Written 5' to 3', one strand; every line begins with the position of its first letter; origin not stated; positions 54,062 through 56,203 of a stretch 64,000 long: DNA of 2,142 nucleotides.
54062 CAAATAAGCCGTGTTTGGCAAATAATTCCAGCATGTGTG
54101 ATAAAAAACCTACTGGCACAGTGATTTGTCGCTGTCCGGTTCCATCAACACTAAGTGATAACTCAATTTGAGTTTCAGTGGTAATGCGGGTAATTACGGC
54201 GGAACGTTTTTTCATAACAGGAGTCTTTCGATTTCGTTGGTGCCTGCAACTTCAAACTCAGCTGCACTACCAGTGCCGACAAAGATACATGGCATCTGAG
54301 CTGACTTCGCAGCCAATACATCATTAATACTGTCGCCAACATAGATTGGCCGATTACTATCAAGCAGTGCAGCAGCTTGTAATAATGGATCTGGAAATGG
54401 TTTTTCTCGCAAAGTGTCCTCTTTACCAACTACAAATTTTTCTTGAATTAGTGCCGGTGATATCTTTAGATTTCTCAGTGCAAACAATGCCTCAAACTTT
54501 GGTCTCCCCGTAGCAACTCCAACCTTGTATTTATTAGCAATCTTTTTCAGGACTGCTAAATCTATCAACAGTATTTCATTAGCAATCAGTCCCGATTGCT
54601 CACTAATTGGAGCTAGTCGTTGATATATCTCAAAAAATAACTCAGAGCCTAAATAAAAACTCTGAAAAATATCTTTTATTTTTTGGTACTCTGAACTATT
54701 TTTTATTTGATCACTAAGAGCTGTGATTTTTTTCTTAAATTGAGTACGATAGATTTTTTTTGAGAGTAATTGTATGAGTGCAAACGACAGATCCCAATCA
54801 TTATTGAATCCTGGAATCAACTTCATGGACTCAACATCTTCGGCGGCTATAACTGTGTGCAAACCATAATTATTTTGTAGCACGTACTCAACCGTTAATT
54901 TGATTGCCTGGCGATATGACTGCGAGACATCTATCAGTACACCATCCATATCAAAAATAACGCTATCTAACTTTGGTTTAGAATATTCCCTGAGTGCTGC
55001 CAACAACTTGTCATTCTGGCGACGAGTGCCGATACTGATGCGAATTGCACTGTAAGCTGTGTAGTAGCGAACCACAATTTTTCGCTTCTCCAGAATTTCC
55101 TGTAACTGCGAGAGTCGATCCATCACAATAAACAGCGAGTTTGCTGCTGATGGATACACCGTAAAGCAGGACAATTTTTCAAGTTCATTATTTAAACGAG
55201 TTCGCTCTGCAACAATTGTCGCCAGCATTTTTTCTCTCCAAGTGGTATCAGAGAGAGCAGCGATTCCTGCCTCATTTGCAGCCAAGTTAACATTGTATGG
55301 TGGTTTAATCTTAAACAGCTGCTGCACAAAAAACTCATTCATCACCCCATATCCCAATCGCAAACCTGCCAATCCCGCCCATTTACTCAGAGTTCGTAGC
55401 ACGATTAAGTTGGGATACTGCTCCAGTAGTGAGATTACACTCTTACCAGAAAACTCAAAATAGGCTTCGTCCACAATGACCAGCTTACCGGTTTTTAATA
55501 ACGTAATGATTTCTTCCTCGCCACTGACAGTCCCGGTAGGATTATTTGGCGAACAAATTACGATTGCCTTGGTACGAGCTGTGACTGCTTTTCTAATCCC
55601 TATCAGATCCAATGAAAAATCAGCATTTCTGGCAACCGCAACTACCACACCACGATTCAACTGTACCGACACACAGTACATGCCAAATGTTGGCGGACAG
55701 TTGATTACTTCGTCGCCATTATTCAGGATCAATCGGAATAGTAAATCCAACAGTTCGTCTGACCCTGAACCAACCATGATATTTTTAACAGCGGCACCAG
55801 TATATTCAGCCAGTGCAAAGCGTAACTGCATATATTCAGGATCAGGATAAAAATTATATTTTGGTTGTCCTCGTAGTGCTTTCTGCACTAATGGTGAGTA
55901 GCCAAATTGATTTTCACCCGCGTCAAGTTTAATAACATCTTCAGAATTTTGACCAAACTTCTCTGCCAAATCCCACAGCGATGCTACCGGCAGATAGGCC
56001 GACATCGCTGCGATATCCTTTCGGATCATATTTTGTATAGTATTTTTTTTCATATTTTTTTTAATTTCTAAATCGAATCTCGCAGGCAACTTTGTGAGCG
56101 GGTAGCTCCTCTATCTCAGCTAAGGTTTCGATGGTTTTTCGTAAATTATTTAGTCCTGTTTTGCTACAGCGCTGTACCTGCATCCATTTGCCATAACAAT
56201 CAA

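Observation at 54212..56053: HisC fused to a HAD phosphatase, a candidate for the missing histidinol-phosphate phosphatase step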

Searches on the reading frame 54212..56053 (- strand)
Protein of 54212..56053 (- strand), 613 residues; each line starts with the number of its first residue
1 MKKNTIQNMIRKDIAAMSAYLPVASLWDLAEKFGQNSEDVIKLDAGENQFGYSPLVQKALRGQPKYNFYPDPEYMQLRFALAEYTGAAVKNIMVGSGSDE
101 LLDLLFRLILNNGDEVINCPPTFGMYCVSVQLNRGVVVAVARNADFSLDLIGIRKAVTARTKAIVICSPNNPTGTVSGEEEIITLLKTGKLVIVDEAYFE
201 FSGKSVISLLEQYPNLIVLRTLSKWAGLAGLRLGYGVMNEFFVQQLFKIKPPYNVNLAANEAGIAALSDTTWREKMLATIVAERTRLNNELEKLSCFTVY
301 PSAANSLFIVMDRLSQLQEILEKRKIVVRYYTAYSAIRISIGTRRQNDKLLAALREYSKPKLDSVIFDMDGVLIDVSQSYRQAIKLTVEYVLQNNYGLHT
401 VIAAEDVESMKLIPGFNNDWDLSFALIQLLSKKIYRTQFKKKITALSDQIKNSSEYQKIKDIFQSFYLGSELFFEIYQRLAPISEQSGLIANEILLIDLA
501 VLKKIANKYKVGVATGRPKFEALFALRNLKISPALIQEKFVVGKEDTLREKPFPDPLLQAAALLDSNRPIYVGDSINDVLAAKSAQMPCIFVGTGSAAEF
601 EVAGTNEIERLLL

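Call 5: search_protein_families(library=pfam, proteins=[window:54212-56053:-])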
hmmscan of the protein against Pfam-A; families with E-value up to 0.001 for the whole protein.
window:54212-56053:- (613 aa): 7 families
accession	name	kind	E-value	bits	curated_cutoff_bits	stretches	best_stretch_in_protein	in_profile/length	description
PF00155.27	Aminotran_1_2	-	7.3e-58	196.9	19.7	1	39-354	2-361/361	Aminotransferase class I and II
PF13419.12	HAD_2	-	1.1e-15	58.6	23.8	1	501-592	87-178/178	Haloacid dehalogenase-like hydrolase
PF00702.32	Hydrolase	-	3.7e-13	50.8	26.4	1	363-585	2-190/191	haloacid dehalogenase-like hydrolase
PF01041.23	DegT_DnrJ_EryC1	-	5.3e-07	29.6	19.8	1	75-166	27-118/360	DegT/DnrJ/EryC1/StrS aminotransferase family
PF13242.12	Hydrolase_like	-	2.1e-06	28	22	1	550-600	3-56/75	HAD-hyrolase-like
PF04864.19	Alliinase_C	-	7.3e-05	22.3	22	1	159-243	136-213/363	Allinase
PF00266.25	Aminotran_5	-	0.00089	18.8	21.5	0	75-197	46-177/371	Aminotransferase class-V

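Call 6: search_protein_families(library=ncbifam, proteins=[window:54212-56053:-])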
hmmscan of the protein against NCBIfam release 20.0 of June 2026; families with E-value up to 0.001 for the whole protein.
window:54212-56053:- (613 aa): 80 families (the best 25 are shown)
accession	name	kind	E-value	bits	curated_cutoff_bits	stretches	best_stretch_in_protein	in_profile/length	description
TIGR01141.1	hisC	equivalog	5.6e-94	314.9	276.55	1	11-356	1-348/349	histidinol-phosphate transaminase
NF002878.0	PRK03321.1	subfamily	4.9e-69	232.7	374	1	8-358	3-349/352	histidinol-phosphate transaminase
NF003496.0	PRK05166.1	equivalog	5e-60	203.2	540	1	4-357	4-369/373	histidinol-phosphate transaminase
TIGR01140.1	L_thr_O3P_dcar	equivalog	1.8e-59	201.5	290.55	1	28-355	7-331/331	threonine-phosphate decarboxylase CobD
NF002726.0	PRK02610.1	equivalog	1.3e-55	188.9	391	1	8-357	3-368/374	histidinol-phosphate transaminase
NF002877.0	PRK03317.1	equivalog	1.3e-52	178.9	409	1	42-359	35-368/374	histidinol-phosphate transaminase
NF006014.0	PRK08153.1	equivalog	3.7e-48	164.3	510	1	42-355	37-361/370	pyridoxal phosphate-dependent aminotransferase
NF006580.0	PRK09105.1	subfamily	2.1e-37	128.8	444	1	34-357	42-370/375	pyridoxal phosphate-dependent aminotransferase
NF051461.1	pyoverd_PtaA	equivalog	7.7e-36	123.6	500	1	8-353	3-355/359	pyoverdine biosynthesis transaminase PtaA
TIGR01548.1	HAD-SF-IA-hyp1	hypoth_equivalog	3e-32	111.8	140.2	1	364-585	2-197/197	TIGR01548 family HAD-type hydrolase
NF041364.1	GntC_guanitoxin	equivalog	9.7e-30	103.7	415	1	75-312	40-300/356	guanitoxin biosynthesis PLP-dependent (S)-gamma-hydroxy-L-arginine cyclodehydratase GntC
NF005915.1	PRK07908.1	equivalog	3e-29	102.4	360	1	65-354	40-331/332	Rv2231c family histidinol phosphate aminotransferase CobC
NF041091.1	asp_aminotase_Arch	equivalog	9.4e-28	97.1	550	1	29-327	18-340/376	aspartate aminotransferase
NF005305.0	PRK06836.1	equivalog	4.9e-26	91.9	376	1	87-240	96-262/396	pyridoxal phosphate-dependent aminotransferase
NF004870.0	PRK06225.1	equivalog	5.4e-26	91.2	351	1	37-332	27-341/380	pyridoxal phosphate-dependent aminotransferase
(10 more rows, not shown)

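Call 16: find_homologous_proteins(query=window:54212-56053:-, max_evalue=1e-10)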
Query window:54212-56053:- (613 aa): 7343 proteins with E <= 1e-10 among 8000 candidates; the best 120 are listed.
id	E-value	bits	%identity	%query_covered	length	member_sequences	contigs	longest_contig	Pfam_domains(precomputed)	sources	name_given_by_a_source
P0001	0.0e+0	1309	100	97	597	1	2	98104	PF13419.13,PF00155.28,PF00702.33,PF13242.13,PF01041.24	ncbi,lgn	-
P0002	1.8e-267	907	68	99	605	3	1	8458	PF13419.13,PF04864.20,PF00155.28,PF00702.33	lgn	-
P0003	4.5e-266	902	68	97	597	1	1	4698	PF13419.13,PF00155.28,PF00702.33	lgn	-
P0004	8.6e-266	901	69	97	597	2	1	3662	PF13419.13,PF00155.28,PF00702.33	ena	-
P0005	1.2e-263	894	68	97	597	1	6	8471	PF13419.13,PF00155.28,PF00702.33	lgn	-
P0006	4.6e-263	892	67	99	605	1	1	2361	PF13419.13,PF00155.28,PF00702.33,PF01041.24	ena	-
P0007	3.9e-261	886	66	100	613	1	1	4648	PF13419.13,PF00155.28,PF00702.33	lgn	-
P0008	1.0e-259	881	67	99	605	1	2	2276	PF13419.13,PF00155.28,PF00702.33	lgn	-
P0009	6.9e-257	872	65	99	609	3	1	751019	PF13419.13,PF00155.28,PF00702.33,PF13242.13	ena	-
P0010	1.7e-251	854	63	100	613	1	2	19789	PF13419.13,PF04864.20,PF00155.28,PF00702.33,PF13242.13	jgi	jgi:histidinol-phosphate aminotransferase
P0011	2.1e-248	844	62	100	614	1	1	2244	PF13419.13,PF00155.28,PF00702.33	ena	-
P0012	4.4e-248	843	61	100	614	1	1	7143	PF13419.13,PF04864.20,PF00155.28,PF00702.33,PF00266.26,PF13242.13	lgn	-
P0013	4.1e-247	840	62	100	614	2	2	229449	PF13419.13,PF00155.28,PF00702.33,PF00266.26,PF13242.13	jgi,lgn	-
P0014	1.7e-245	834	62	100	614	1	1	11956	PF13419.13,PF04864.20,PF00155.28,PF00702.33,PF00266.26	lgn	-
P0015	2.0e-245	834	62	100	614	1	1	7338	PF13419.13,PF04864.20,PF00155.28,PF00702.33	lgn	-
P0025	1.5e-186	640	52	97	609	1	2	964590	PF13419.13,PF00155.28,PF00702.33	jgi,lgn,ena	jgi:histidinol-phosphate aminotransferase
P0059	6.0e-125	436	54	61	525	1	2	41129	PF13419.13,PF04864.20,PF00155.28,PF00266.26,PF08645.18,PF13242.13,PF01053.27,PF01041.24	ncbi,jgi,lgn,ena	-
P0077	3.0e-115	404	53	61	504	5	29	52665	PF13419.13,PF00155.28,PF08645.18,PF13242.13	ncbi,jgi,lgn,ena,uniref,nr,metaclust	ncbi:hypothetical protein A3B42_03040 [Candidatus Daviesbacteria bacterium RIFCSPLOWO2_01_FULL_38_10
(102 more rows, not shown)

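Call 18: find_encoding_contigs(protein=P0001, flank=2000, max_places=3)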
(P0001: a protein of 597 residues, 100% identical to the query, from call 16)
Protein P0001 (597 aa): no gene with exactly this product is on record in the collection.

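Call 19: list_cluster_members(proteins=[P0001, P0009, P0025, P0077, P0059])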
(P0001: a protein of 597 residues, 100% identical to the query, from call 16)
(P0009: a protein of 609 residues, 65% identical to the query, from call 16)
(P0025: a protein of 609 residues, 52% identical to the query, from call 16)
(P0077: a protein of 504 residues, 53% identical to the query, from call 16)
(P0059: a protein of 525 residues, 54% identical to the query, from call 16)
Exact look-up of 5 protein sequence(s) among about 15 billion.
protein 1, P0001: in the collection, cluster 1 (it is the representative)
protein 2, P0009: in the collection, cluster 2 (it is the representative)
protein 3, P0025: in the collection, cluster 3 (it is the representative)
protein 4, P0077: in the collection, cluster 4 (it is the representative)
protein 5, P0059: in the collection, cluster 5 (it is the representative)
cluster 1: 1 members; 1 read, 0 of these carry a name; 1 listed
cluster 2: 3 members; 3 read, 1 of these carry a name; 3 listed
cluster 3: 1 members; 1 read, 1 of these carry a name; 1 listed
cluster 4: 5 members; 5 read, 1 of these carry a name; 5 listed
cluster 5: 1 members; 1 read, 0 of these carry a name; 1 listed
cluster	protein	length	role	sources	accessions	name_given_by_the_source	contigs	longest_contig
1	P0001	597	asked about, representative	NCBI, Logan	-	-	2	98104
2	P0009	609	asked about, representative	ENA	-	-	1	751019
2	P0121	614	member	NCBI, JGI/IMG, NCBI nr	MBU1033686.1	histidinol-phosphate transaminase [Patescibacteria group bacterium]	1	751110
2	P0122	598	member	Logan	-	-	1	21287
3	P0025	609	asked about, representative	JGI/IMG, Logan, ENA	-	histidinol-phosphate aminotransferase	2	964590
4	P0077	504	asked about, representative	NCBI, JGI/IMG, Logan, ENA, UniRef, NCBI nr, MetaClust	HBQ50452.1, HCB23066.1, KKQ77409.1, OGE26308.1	hypothetical protein A3B42_03040 [Candidatus Daviesbacteria bacterium ... | Histidinol-phosphate aminotransferase n=1 Tax=Candidatus Daviesbacteria bacterium ... | MAG: Histidinol-phosphate aminotransferase [Candidatus Daviesbacteria bacterium ...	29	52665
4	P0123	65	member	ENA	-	-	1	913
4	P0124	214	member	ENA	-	-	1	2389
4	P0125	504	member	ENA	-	-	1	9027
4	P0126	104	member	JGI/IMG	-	-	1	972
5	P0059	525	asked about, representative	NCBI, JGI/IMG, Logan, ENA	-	-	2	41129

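Call 25: find_encoding_contigs(protein=P0077, flank=6000, max_places=2)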
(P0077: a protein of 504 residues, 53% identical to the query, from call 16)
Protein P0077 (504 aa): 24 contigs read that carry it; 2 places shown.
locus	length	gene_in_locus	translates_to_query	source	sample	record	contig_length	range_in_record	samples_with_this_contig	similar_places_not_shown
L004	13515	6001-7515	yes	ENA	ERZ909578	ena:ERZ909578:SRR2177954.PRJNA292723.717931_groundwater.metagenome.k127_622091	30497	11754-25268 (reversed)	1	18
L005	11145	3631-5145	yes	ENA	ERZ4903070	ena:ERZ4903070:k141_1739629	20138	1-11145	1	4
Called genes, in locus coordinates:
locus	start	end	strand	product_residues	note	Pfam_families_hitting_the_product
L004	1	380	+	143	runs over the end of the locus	-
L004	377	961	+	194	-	-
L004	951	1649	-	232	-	PF00483:NTP_transferase, PF12804:NTP_transf_3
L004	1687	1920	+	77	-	-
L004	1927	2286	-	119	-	-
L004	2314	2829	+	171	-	-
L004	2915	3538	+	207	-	-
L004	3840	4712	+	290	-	PF01634:HisG, PF08029:HisG_C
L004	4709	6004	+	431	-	PF00815:Histidinol_dh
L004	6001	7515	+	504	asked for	PF00155:Aminotran_1_2, PF08645:PNK3P (weak), PF13419:HAD_2 (weak), PF13242:Hydrolase_like (weak)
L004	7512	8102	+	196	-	PF00475:IGPD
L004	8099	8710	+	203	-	PF00117:GATase, PF07685:GATase_3 (weak), PF01174:SNO, PF07722:Peptidase_C26 (weak)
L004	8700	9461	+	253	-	PF00977:His_biosynth, PF01207:Dus (faint), PF03060:NMO (faint), PF01180:DHO_dh (faint)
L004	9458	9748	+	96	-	PF01502:PRA-CH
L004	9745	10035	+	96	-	PF01503:PRA-PH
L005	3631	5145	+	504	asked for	PF00155:Aminotran_1_2, PF08645:PNK3P (weak), PF13419:HAD_2 (weak), PF13242:Hydrolase_like (weak)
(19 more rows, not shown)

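Call 52: search_protein_families(library=ncbifam, max_evalue=1e-8, proteins=[P0077, P0059])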
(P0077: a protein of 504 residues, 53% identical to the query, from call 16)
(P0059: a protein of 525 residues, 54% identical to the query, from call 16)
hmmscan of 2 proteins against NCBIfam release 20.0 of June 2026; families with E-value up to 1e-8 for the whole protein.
P0077 (504 aa): 57 families (the best 25 are shown)
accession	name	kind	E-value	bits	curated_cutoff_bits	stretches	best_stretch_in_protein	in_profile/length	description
TIGR01141.1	hisC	equivalog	3.4e-97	325.5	276.55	1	11-347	1-347/349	histidinol-phosphate transaminase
NF002878.0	PRK03321.1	subfamily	1e-66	225.1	374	1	9-348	4-347/352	histidinol-phosphate transaminase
NF002726.0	PRK02610.1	equivalog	1.5e-65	221.5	391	1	8-345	3-364/374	histidinol-phosphate transaminase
NF003496.0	PRK05166.1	equivalog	4.5e-58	196.8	540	1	8-347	8-367/373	histidinol-phosphate transaminase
NF002877.0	PRK03317.1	equivalog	4.6e-55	186.9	409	1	10-346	15-363/374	histidinol-phosphate transaminase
TIGR01140.1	L_thr_O3P_dcar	equivalog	9e-54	182.8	290.55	1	31-344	17-328/331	threonine-phosphate decarboxylase CobD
NF006014.0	PRK08153.1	equivalog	5.2e-44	150.6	510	1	35-339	37-353/370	pyridoxal phosphate-dependent aminotransferase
TIGR01261.1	hisB_Nterm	equivalog_domain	2.3e-43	147.5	140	1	353-489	2-148/161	histidinol-phosphatase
NF003937.0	PRK05446.1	equivalog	3.5e-43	148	443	1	352-490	3-151/355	bifunctional histidinol-phosphatase/imidazoleglycerol-phosphate dehydratase HisB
NF006580.0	PRK09105.1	subfamily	2.3e-42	145.2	444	1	32-346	47-367/375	pyridoxal phosphate-dependent aminotransferase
NF051461.1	pyoverd_PtaA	equivalog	7e-35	120.4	500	1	32-346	35-356/359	pyoverdine biosynthesis transaminase PtaA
NF041364.1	GntC_guanitoxin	equivalog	6.3e-33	114.1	415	1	67-306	39-301/356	guanitoxin biosynthesis PLP-dependent (S)-gamma-hydroxy-L-arginine cyclodehydratase GntC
NF004870.0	PRK06225.1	equivalog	3.3e-32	111.7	351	1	55-323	55-338/380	pyridoxal phosphate-dependent aminotransferase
NF006225.0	PRK08354.1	equivalog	9.3e-29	100.8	288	1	33-348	16-314/318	putative aminotransferase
NF005915.1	PRK07908.1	equivalog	6.9e-28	98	360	1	49-326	34-304/332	Rv2231c family histidinol phosphate aminotransferase CobC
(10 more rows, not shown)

P0059 (525 aa): 69 families (the best 25 are shown)
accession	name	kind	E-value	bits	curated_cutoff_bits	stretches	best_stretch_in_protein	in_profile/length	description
TIGR01141.1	hisC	equivalog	2.6e-97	325.8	276.55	1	11-356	1-348/349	histidinol-phosphate transaminase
NF002878.0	PRK03321.1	subfamily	1.1e-70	238.1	374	1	35-357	19-348/352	histidinol-phosphate transaminase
NF002726.0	PRK02610.1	equivalog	2.1e-62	211.2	391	1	8-355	3-366/374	histidinol-phosphate transaminase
NF003496.0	PRK05166.1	equivalog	1.5e-61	208.2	540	1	5-357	5-369/373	histidinol-phosphate transaminase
TIGR01261.1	hisB_Nterm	equivalog_domain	3.1e-60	202.3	140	1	364-510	2-148/161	histidinol-phosphatase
NF003937.0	PRK05446.1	equivalog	1.6e-58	198.4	443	1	363-511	3-151/355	bifunctional histidinol-phosphatase/imidazoleglycerol-phosphate dehydratase HisB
TIGR01140.1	L_thr_O3P_dcar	equivalog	5.5e-55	186.8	290.55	1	30-352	9-328/331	threonine-phosphate decarboxylase CobD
NF002877.0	PRK03317.1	equivalog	2.2e-53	181.4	409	1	43-358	36-367/374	histidinol-phosphate transaminase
NF006014.0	PRK08153.1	equivalog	2.3e-48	164.9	510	1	42-311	37-310/370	pyridoxal phosphate-dependent aminotransferase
NF006580.0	PRK09105.1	subfamily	1.5e-44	152.3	444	1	34-356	42-369/375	pyridoxal phosphate-dependent aminotransferase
TIGR01656.1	Histidinol-ppas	subfamily_domain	2.7e-40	137.7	84.15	1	367-506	4-143/149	histidinol-phosphate phosphatase domain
NF051461.1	pyoverd_PtaA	equivalog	5.7e-36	124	500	1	23-355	18-357/359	pyoverdine biosynthesis transaminase PtaA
NF004870.0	PRK06225.1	equivalog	2.7e-35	121.8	351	1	33-329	21-338/380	pyridoxal phosphate-dependent aminotransferase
NF006506.0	PRK08942.1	equivalog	1.9e-34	118.8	178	1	363-510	3-149/182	D-glycero-beta-D-manno-heptose 1,7-bisphosphate 7-phosphatase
NF041364.1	GntC_guanitoxin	equivalog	8.9e-34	116.9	415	1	53-294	17-282/356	guanitoxin biosynthesis PLP-dependent (S)-gamma-hydroxy-L-arginine cyclodehydratase GntC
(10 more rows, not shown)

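Call 66: predict_structure(alignment_id=A2)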
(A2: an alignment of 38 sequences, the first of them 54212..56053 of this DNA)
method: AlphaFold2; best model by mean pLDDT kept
length: 613 residues; sequences in the alignment: 38
mean_pLDDT: 92.9   pTM: 0.69
mean pLDDT of the five models: 92.9, 92.7, 92.1, 91.1, 87.3
residues with pLDDT >= 90: 514; 70-90: 89; 50-70: 7; < 50: 3
segments of 3 or more residues with pLDDT < 50: 1-3
pLDDT, mean of each block of 10 residues (from residue 1): 69 92 90 91 90 88 77 94 97 95 96 97 93 97 94 97 96 94 96 96 95 96 94 97 95 91 95 95 97 92 96 92 96 95 97 89 92 93 95 93 91 89 95 91 89 95 95 93 90 94 95 95 94 93 94 96 93 94 94 82 91 85
secondary structure, 60 per line:
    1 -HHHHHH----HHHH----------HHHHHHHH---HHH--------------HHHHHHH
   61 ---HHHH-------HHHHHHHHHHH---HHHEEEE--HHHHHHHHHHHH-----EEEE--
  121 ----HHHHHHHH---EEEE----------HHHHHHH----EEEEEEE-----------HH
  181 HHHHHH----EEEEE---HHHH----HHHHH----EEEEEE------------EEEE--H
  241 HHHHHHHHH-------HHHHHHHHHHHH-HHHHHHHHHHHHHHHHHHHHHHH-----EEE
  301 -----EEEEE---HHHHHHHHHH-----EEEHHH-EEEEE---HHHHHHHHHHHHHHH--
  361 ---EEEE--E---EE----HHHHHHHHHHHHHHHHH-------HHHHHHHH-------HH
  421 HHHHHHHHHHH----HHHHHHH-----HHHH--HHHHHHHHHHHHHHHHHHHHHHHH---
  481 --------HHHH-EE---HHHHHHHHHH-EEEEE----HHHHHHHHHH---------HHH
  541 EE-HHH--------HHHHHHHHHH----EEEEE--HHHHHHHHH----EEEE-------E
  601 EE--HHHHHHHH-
elements in order: H2-7 H12-15 H26-33 H54-60 H64-67 H75-85 E92-95 H98-109 E115-118 H125-132 E136-139 H150-156 E161-167 H179-186 E191-195 H199-202 H207-211 E216-221 E234-237 H240-249 H257-268 H270-292 E298-300 E306-310 H314-323 E329-331 E336-340 H344-358 E364-367 H380-396 H404-411 H419-431 H436-442 H448-451 H454-477 H489-492 H499-508 E510-514 H519-528 H555-564 E569-573 H576-584 E589-592 E600-602 H605-612

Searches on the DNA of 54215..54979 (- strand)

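Call 73: search_rna_families(sources=[L002, L004, L006], threshold=evalue, max_evalue=0.1)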
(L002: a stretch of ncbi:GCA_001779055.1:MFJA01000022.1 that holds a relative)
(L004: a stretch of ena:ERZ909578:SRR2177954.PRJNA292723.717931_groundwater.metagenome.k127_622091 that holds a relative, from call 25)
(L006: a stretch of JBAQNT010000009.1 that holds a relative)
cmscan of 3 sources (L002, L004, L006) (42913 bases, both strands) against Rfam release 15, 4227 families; matches with E-value up to 0.1: 3.
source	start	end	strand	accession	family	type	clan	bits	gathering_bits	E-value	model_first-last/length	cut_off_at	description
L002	2676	2747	+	RF00005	tRNA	Gene; tRNA;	CL00001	62.4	29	2.5e-11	1-71/71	no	tRNA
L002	2452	2633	+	RF00230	T-box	Cis-reg; leader;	-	45.8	93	4.6e-07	1-219/219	no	T-box leader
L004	3602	3788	+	RF00230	T-box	Cis-reg; leader;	-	28.8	93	0.011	1-219/219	no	T-box leader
